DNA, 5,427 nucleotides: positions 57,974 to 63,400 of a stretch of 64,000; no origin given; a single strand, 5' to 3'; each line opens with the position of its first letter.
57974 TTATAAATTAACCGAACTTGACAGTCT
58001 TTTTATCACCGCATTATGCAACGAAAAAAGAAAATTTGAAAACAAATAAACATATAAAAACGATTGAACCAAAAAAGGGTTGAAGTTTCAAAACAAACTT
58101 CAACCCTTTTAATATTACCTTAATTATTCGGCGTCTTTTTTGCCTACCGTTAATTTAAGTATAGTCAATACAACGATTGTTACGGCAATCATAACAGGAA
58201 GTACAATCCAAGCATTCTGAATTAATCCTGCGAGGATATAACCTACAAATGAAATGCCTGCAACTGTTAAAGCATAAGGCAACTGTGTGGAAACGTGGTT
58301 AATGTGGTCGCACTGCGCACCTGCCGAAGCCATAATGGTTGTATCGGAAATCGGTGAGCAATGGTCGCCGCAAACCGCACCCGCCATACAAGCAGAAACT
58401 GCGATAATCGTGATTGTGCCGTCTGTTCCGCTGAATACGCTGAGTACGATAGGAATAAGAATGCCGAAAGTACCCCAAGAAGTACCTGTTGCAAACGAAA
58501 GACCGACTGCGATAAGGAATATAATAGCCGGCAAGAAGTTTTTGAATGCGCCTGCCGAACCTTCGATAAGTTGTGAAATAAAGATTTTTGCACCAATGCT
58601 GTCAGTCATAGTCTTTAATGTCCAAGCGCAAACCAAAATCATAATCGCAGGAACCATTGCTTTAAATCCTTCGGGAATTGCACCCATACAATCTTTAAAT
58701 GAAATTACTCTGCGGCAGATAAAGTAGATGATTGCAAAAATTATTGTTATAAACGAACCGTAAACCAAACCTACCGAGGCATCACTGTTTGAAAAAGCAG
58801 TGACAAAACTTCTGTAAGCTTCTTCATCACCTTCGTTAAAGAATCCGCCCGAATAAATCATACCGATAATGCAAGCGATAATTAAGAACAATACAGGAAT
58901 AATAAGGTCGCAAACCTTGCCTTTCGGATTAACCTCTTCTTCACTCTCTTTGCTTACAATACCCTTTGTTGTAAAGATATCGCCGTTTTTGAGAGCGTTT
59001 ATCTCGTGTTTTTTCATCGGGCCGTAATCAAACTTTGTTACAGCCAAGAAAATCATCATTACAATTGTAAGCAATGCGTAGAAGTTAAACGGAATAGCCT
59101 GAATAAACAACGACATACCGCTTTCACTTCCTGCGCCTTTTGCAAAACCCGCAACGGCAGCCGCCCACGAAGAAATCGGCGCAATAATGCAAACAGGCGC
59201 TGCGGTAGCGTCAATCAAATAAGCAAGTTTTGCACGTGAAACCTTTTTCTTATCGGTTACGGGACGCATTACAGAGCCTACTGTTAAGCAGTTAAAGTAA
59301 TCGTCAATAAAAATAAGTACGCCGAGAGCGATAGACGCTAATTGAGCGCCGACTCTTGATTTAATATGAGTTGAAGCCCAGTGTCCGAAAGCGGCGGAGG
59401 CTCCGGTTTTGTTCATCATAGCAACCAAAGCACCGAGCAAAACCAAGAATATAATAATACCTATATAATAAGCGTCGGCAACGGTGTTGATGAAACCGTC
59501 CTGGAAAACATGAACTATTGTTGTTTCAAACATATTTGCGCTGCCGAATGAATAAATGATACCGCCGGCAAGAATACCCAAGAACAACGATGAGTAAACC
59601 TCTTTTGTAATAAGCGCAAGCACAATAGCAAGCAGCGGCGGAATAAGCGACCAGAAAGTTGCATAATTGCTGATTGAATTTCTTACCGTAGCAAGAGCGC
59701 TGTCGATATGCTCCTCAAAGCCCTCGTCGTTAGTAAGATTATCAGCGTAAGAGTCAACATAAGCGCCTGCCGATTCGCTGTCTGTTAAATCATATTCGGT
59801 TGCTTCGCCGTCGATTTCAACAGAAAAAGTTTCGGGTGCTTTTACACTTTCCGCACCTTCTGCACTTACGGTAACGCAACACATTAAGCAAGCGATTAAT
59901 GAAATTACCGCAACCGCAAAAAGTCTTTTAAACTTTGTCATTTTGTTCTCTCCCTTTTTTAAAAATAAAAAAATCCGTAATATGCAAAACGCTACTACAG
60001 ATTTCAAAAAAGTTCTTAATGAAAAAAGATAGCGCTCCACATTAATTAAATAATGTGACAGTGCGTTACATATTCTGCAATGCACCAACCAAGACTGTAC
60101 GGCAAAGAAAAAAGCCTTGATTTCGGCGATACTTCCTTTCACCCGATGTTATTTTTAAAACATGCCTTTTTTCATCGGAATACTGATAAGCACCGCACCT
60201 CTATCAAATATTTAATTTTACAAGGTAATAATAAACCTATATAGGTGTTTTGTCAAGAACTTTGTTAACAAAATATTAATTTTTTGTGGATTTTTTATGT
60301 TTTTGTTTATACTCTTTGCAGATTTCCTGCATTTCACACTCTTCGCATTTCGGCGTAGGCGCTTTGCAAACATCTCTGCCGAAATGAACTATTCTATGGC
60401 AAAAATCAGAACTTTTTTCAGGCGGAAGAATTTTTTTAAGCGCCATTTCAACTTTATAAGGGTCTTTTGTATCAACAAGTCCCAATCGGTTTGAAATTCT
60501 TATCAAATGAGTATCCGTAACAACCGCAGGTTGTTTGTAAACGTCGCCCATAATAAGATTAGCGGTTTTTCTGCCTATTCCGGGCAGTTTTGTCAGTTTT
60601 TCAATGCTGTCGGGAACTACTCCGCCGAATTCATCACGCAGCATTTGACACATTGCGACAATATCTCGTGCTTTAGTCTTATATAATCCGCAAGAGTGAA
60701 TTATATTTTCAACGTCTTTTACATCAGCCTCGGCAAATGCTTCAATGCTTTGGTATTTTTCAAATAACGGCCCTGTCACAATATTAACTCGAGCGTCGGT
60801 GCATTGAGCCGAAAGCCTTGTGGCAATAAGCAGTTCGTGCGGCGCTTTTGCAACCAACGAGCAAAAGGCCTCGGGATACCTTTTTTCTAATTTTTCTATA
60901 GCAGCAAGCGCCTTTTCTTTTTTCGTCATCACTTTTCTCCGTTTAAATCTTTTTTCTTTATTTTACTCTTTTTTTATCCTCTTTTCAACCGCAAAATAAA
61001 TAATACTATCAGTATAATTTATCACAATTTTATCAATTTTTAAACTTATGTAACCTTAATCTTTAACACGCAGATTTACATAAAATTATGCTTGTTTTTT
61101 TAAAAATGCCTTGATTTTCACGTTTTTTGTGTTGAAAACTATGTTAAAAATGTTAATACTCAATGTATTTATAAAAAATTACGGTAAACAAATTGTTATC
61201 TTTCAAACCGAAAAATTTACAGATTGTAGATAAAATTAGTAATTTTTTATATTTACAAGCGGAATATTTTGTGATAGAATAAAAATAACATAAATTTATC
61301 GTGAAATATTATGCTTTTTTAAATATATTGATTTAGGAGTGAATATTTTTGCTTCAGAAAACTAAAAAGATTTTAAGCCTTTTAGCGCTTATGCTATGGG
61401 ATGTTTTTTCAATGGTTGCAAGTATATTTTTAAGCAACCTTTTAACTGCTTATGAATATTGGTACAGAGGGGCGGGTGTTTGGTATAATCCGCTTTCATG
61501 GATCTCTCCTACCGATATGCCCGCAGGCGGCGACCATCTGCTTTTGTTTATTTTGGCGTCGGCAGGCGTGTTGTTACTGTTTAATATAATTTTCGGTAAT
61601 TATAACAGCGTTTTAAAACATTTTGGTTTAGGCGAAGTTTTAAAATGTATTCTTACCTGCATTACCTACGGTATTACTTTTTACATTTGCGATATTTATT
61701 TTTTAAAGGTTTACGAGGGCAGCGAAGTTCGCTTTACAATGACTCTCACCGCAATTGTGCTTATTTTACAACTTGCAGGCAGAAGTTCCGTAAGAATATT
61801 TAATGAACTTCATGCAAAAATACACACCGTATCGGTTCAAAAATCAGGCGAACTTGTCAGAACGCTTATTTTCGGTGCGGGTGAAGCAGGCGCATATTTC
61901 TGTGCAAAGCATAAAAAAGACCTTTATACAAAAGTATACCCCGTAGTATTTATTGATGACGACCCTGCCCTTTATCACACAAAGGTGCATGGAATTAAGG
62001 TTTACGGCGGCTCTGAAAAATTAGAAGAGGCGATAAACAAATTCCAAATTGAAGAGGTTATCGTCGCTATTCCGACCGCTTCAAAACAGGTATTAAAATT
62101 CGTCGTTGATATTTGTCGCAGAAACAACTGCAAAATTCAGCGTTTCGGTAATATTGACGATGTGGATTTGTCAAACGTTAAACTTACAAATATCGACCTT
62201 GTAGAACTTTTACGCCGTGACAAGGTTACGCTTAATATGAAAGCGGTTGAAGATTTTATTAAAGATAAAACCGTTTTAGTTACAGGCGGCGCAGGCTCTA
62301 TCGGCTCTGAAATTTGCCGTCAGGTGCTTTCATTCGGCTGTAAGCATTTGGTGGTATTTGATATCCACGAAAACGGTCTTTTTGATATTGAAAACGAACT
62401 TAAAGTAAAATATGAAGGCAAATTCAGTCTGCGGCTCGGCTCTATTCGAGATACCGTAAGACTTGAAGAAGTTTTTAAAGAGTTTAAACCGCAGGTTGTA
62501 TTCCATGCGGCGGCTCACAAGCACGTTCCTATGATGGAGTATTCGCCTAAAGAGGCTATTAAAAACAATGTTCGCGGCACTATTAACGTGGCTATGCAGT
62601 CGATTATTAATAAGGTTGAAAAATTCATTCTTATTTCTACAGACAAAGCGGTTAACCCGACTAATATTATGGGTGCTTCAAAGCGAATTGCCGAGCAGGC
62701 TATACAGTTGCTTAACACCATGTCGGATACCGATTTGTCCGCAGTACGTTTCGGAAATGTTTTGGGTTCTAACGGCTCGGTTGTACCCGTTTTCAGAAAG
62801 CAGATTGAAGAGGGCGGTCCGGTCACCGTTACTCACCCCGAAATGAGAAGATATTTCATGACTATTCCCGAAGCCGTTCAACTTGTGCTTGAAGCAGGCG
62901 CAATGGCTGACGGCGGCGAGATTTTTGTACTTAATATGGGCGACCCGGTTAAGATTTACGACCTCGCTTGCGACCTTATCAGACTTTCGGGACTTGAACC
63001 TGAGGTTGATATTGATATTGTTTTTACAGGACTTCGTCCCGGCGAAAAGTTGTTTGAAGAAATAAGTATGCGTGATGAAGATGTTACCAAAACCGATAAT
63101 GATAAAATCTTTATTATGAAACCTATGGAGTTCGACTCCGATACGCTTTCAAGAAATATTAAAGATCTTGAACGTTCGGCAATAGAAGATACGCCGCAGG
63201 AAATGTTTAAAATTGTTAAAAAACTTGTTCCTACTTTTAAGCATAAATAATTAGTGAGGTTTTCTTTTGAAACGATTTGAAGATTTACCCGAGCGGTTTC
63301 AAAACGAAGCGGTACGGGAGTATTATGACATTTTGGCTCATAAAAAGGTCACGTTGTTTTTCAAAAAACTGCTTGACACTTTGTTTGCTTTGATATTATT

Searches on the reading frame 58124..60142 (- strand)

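Call 37: search_protein_families(library=pfam, max_evalue=0.000001, proteins=[window:58124-60142:-])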
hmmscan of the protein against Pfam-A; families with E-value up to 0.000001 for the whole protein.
window:58124-60142:- (672 aa): 1 family
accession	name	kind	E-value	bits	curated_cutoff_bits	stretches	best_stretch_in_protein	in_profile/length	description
PF03553.21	Na_H_antiporter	-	1.3e-53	182.7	23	1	317-639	1-302/303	Na+/H+ antiporter family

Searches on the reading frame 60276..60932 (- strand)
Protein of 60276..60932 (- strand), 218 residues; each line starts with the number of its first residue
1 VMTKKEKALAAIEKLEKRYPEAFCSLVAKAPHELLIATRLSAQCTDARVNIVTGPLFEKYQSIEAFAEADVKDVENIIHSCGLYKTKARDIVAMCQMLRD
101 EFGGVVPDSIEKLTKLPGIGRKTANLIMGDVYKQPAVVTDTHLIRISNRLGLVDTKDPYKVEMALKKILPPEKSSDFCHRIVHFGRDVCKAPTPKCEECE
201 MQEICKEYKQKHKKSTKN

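Call 37: search_protein_families(library=pfam, max_evalue=0.000001, proteins=[window:60276-60932:-])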
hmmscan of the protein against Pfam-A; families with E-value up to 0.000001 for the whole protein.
window:60276-60932:- (218 aa): 2 families
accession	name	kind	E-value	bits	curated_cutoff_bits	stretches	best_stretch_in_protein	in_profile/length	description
PF00730.31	HhH-GPD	-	4.8e-23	82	26.2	1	38-171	3-108/108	HhH-GPD superfamily base excision DNA repair protein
PF00633.29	HHH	-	1.2e-09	37.9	24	1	102-128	2-28/30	Helix-hairpin-helix motif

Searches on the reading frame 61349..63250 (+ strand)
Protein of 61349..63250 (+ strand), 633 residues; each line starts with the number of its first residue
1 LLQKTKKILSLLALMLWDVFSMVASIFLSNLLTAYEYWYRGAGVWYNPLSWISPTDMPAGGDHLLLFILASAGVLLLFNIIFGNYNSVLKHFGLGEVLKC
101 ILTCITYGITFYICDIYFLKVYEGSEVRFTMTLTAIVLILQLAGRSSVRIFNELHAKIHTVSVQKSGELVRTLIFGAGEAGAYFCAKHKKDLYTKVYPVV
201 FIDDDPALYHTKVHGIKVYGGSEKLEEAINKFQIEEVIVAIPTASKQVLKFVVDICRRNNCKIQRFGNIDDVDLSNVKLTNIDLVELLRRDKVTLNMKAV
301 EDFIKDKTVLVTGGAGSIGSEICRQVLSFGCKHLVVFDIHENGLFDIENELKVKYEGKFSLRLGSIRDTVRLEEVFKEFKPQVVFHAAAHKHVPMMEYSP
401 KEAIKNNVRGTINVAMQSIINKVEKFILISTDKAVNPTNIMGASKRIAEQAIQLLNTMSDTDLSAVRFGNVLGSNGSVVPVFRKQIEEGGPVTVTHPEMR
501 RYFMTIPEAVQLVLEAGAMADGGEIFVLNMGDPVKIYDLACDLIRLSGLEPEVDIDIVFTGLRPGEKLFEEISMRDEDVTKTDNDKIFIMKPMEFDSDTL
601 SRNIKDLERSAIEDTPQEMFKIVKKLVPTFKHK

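Call 37: search_protein_families(library=pfam, max_evalue=0.000001, proteins=[window:61349-63250:+])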
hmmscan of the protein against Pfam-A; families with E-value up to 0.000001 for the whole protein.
window:61349-63250:+ (633 aa): 5 families
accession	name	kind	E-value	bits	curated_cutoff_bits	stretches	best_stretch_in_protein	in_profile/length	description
PF02719.21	Polysacc_synt_2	-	1.5e-117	392.4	20.2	1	309-591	1-292/293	Polysaccharide biosynthesis protein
PF01370.27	Epimerase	-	5.8e-23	82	20.9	1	309-526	1-237/240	NAD dependent epimerase/dehydratase family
PF16363.11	GDP_Man_Dehyd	-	5.6e-16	59.4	27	1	310-432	1-130/332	GDP-mannose 4,6 dehydratase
PF04321.23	RmlD_sub_bind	-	2e-13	50.5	27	1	308-499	2-180/287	RmlD substrate binding domain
PF01073.25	3Beta_HSD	-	1.6e-11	44.2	22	1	310-438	1-123/280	3-beta hydroxysteroid dehydrogenase/isomerase family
